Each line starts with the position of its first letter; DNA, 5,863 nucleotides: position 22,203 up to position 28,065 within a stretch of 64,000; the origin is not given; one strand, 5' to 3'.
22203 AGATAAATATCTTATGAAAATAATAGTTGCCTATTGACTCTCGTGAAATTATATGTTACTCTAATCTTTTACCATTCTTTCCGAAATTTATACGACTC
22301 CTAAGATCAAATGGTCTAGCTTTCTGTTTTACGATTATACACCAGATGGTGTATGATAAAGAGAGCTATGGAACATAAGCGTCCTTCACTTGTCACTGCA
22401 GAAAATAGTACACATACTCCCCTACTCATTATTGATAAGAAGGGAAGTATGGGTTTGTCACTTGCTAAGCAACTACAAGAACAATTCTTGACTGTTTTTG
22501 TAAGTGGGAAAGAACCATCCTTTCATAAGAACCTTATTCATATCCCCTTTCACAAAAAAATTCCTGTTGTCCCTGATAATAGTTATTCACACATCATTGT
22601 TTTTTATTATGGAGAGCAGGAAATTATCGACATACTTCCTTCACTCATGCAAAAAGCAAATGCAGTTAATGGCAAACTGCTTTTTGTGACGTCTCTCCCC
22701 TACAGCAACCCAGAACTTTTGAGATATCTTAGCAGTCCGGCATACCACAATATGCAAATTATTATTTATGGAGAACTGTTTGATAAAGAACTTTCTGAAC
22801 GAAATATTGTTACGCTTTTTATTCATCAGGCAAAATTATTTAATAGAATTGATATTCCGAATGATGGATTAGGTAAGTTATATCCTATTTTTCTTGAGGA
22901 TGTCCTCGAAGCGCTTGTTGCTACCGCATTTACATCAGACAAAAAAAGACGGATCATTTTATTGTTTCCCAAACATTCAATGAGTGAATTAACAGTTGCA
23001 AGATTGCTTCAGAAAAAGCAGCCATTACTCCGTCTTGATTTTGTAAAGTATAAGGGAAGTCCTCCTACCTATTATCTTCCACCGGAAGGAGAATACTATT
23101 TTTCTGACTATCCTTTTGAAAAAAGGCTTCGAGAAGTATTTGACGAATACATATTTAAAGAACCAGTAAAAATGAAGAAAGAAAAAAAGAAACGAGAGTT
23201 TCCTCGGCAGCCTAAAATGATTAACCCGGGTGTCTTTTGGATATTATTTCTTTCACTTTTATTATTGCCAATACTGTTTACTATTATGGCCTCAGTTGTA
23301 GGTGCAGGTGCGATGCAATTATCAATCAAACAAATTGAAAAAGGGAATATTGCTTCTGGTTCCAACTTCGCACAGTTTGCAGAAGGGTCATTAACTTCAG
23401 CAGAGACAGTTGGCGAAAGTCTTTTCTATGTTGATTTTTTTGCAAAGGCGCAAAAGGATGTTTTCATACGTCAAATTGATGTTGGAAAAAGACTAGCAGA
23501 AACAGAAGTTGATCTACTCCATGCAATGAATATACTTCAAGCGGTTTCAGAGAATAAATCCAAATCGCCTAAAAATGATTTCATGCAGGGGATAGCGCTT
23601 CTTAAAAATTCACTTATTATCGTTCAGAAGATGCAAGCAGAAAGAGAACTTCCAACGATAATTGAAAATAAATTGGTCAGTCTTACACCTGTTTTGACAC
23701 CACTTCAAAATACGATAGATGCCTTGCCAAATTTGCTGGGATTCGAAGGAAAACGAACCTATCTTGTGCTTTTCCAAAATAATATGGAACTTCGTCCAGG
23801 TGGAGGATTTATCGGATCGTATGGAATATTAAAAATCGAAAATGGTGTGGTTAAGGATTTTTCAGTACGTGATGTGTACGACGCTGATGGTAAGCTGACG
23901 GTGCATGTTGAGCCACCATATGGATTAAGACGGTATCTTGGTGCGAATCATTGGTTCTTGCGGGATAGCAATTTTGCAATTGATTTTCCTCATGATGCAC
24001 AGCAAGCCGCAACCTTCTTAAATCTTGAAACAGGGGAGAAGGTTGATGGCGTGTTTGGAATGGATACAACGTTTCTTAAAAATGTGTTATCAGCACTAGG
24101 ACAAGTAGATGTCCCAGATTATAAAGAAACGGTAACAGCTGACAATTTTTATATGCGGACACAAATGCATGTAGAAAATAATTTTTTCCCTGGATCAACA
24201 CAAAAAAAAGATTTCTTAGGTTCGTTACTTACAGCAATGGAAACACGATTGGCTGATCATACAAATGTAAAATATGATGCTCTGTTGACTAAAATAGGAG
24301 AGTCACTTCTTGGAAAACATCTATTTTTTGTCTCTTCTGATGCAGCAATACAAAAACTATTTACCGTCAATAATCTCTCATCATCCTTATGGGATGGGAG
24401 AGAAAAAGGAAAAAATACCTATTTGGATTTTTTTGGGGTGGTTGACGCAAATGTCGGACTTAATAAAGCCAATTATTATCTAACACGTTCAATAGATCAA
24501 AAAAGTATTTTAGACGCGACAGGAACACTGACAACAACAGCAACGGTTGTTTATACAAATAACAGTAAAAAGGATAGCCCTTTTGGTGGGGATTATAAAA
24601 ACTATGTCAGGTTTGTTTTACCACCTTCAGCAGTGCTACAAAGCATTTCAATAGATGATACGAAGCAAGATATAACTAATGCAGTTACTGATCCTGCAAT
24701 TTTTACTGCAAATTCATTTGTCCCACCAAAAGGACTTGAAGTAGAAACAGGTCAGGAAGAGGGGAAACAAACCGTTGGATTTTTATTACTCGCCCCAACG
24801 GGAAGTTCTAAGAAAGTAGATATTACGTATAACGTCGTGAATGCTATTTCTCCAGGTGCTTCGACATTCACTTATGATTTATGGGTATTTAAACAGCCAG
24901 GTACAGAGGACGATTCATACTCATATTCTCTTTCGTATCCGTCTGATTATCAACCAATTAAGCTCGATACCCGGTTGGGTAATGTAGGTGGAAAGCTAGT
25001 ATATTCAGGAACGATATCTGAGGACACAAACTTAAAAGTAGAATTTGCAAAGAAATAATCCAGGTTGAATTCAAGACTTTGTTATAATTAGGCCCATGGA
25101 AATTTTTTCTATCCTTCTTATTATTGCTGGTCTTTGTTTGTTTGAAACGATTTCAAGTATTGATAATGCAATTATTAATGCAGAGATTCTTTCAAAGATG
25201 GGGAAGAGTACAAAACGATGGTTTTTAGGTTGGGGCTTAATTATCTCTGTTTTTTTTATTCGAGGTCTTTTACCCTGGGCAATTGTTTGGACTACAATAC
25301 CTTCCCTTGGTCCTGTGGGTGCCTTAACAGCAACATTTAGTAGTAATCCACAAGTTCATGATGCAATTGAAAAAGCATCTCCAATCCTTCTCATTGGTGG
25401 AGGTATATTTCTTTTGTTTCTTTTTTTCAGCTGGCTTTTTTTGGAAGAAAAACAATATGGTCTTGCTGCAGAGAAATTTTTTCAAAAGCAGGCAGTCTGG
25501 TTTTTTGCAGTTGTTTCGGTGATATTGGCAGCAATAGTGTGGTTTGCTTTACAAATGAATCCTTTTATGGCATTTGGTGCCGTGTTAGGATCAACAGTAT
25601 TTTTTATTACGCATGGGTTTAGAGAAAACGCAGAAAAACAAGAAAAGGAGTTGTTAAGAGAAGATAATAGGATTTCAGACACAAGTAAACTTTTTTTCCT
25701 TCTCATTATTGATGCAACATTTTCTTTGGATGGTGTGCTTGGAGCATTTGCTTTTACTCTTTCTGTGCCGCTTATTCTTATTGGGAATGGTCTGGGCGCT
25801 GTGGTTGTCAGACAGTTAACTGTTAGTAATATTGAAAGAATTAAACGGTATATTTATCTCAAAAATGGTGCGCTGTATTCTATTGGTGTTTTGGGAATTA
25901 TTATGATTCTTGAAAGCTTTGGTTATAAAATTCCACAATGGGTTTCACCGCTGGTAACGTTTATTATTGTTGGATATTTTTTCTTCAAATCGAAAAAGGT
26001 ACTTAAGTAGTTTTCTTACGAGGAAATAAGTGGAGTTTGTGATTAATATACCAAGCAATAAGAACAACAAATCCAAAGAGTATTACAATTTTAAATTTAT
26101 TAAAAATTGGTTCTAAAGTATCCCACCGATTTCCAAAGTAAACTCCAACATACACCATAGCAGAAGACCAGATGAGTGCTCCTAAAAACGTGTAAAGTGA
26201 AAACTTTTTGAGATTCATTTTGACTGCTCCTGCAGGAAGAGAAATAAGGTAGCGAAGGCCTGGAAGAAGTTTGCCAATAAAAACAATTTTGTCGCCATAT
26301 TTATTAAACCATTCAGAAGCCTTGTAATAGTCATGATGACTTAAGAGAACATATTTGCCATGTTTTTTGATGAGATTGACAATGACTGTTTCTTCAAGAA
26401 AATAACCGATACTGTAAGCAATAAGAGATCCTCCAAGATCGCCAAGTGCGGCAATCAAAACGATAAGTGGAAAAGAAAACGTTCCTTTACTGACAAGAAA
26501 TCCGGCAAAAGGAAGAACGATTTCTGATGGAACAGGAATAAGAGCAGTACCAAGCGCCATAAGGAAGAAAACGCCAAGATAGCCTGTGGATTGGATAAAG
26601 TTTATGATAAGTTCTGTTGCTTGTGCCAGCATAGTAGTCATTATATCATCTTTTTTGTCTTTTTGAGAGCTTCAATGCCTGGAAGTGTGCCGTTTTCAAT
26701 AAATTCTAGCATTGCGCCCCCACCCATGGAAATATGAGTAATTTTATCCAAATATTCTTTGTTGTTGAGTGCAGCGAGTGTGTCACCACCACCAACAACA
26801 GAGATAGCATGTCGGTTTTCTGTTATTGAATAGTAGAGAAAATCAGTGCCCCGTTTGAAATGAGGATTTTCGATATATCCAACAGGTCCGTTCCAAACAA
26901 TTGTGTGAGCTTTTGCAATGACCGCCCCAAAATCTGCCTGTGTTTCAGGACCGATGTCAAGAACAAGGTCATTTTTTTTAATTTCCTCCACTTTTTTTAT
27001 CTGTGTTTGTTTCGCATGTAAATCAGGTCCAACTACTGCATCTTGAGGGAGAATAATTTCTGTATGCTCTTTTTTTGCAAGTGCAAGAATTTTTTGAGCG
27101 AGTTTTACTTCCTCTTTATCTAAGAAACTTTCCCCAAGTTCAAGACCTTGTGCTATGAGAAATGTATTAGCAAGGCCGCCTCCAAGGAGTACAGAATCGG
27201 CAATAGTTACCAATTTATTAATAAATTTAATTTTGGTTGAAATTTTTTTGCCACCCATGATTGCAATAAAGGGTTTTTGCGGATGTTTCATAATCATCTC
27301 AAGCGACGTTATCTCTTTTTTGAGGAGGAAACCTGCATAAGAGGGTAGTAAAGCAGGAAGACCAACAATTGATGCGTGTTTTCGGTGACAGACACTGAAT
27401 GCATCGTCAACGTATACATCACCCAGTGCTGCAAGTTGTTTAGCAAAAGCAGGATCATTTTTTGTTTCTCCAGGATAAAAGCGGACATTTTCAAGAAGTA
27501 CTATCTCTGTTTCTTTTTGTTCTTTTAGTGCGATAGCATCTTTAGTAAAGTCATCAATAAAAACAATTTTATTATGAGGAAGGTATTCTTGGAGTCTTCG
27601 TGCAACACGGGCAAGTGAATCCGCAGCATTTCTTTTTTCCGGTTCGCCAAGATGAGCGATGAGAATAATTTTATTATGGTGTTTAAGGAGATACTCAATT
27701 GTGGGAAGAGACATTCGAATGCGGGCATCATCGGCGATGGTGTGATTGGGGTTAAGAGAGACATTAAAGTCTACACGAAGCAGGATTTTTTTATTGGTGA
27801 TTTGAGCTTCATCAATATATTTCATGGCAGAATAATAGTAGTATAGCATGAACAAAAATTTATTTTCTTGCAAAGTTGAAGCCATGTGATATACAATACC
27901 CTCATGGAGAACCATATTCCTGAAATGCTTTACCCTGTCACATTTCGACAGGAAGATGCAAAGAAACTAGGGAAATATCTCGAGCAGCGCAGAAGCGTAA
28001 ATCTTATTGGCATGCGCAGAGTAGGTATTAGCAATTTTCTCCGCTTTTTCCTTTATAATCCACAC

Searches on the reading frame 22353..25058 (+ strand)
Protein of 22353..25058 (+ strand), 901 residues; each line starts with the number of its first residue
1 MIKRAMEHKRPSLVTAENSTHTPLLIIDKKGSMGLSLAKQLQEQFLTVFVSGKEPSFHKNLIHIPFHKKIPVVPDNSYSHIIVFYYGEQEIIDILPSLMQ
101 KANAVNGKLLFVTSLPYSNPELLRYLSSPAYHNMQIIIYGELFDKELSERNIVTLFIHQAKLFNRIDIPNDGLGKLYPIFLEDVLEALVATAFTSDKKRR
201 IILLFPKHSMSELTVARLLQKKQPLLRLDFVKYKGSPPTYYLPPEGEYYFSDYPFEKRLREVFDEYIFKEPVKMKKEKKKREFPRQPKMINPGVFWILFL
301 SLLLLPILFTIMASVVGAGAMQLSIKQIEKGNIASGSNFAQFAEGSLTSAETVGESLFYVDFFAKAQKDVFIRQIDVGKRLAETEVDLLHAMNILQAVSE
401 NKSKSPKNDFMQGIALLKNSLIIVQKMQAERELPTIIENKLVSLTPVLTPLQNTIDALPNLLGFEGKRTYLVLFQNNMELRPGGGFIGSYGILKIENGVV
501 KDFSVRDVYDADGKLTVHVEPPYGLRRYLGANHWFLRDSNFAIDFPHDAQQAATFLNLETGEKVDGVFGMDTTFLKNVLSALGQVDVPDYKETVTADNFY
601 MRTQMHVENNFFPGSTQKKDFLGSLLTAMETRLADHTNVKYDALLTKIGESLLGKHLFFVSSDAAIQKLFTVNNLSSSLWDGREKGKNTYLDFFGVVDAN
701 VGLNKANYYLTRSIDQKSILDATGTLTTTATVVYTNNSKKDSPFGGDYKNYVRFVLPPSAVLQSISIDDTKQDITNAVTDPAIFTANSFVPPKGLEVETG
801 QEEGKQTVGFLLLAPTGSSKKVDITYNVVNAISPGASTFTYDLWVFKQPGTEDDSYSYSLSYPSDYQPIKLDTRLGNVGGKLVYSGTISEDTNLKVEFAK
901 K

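Call 9: search_protein_families(library=pfam, proteins=[window:22353-25058:+], max_evalue=0.00001)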
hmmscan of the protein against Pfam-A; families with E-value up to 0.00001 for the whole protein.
window:22353-25058:+ (901 aa): 1 family
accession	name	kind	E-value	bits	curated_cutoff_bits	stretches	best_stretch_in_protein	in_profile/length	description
PF13196.11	DUF4012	-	3.3e-28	99.4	28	1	465-600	1-136/144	Protein of unknown function (DUF4012)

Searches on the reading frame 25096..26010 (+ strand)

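Call 9: search_protein_families(library=pfam, proteins=[window:25096-26010:+], max_evalue=0.00001)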
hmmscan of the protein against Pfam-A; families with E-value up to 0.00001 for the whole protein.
window:25096-26010:+ (304 aa): 2 families
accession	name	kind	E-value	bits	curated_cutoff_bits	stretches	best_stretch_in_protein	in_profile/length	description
PF04332.21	DUF475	-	3.8e-45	155.4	27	1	22-299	1-286/293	Protein of unknown function (DUF475)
PF03741.22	TerC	-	3.5e-19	69.7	27.8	2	157-273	63-177/178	Integral membrane protein TerC family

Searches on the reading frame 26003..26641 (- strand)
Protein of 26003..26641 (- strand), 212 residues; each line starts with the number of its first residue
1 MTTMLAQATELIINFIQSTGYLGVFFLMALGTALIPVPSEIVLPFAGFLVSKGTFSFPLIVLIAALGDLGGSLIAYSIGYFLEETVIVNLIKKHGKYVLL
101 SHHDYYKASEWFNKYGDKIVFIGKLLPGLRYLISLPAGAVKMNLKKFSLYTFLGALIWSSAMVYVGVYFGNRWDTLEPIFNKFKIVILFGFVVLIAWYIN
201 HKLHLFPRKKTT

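Call 9: search_protein_families(library=pfam, proteins=[window:26003-26641:-], max_evalue=0.00001)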
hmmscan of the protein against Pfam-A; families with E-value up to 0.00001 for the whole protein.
window:26003-26641:- (212 aa): 1 family
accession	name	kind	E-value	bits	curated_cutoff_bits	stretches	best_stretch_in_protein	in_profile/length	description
PF09335.16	VTT_dom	-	4.6e-22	79.2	33.9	1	37-166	1-121/123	VTT domain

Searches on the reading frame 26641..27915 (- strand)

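Call 9: search_protein_families(library=pfam, proteins=[window:26641-27915:-], max_evalue=0.00001)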
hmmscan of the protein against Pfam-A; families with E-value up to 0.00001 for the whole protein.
window:26641-27915:- (424 aa): 1 family
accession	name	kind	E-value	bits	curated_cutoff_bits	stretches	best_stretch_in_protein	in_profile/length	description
PF00162.24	PGK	-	8e-135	450.1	27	1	34-407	1-377/379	Phosphoglycerate kinase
